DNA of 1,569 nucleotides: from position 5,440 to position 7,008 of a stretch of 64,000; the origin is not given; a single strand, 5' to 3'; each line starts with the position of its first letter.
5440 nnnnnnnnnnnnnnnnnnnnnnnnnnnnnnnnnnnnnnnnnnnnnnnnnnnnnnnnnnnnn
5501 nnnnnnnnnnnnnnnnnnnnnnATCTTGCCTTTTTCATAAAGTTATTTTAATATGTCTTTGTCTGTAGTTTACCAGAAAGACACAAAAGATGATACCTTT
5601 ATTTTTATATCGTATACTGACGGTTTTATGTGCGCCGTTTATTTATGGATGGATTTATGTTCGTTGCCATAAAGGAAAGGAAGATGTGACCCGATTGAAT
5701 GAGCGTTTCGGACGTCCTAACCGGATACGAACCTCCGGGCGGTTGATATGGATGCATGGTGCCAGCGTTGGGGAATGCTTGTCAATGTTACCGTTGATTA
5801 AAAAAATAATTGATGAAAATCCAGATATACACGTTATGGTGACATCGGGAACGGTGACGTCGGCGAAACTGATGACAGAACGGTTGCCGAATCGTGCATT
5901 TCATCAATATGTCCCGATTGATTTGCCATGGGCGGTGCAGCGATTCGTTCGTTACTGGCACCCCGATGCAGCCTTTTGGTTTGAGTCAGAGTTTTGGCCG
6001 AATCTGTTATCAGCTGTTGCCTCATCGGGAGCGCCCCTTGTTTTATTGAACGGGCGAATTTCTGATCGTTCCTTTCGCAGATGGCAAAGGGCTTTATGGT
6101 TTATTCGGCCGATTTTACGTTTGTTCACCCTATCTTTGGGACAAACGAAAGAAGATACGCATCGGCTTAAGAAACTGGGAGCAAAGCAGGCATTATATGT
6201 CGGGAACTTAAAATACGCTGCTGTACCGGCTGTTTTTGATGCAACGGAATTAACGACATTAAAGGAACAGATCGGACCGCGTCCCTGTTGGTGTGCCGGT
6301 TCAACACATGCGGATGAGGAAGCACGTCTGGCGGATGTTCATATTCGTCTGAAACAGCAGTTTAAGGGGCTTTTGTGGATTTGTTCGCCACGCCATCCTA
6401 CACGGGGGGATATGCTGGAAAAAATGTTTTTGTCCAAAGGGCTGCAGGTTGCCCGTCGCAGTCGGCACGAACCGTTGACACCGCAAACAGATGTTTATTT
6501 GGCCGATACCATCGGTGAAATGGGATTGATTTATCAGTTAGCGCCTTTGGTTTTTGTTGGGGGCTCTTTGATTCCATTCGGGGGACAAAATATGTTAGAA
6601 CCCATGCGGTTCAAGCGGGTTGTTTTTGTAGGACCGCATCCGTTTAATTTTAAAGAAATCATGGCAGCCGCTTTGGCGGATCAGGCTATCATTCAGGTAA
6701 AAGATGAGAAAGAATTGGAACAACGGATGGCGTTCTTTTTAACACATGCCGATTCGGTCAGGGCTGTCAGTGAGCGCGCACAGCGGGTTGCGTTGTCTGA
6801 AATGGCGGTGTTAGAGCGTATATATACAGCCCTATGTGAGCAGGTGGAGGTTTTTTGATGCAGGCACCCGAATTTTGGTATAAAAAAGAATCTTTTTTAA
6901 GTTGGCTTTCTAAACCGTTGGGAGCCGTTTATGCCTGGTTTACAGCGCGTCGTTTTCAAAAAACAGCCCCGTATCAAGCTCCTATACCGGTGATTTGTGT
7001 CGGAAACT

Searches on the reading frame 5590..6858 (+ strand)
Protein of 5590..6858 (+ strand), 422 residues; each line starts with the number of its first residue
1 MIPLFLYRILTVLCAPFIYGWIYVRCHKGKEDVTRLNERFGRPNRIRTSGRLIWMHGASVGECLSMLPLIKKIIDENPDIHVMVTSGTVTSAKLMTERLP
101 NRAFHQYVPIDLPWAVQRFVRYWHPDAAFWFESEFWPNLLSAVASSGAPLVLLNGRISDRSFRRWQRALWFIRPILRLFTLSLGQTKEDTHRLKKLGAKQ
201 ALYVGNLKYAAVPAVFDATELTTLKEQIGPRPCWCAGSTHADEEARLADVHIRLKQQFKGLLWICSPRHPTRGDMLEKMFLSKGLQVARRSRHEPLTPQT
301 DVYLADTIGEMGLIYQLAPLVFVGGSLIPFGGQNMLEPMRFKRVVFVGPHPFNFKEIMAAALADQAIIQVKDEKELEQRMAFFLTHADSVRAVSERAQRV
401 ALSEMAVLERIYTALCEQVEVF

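Call 27: search_protein_families(library=ncbifam, proteins=[window:5590-6858:+], max_evalue=1e-10)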
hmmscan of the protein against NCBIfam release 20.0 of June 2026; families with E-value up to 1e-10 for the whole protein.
window:5590-6858:+ (422 aa): 5 families
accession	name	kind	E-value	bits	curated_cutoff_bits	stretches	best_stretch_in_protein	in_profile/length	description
NF004387.0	PRK05749.1-3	equivalog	2.6e-115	385.7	617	1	4-410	10-414/440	lipid IV(A) 3-deoxy-D-manno-octulosonic acid transferase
NF004388.0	PRK05749.1-4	equivalog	4.5e-102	341.7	438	1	5-418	5-420/425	lipid IV(A) 3-deoxy-D-manno-octulosonic acid transferase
NF004386.0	PRK05749.1-2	equivalog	9.6e-91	304.7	524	1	5-417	4-425/433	lipid IV(A) 3-deoxy-D-manno-octulosonic acid transferase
NF004389.0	PRK05749.1-5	equivalog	1.6e-76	257.8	363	1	5-391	3-373/402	lipid IV(A) 3-deoxy-D-manno-octulosonic acid transferase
NF004385.0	PRK05749.1-1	equivalog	5.8e-75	252.5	590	1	5-413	4-414/425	lipid IV(A) 3-deoxy-D-manno-octulosonic acid transferase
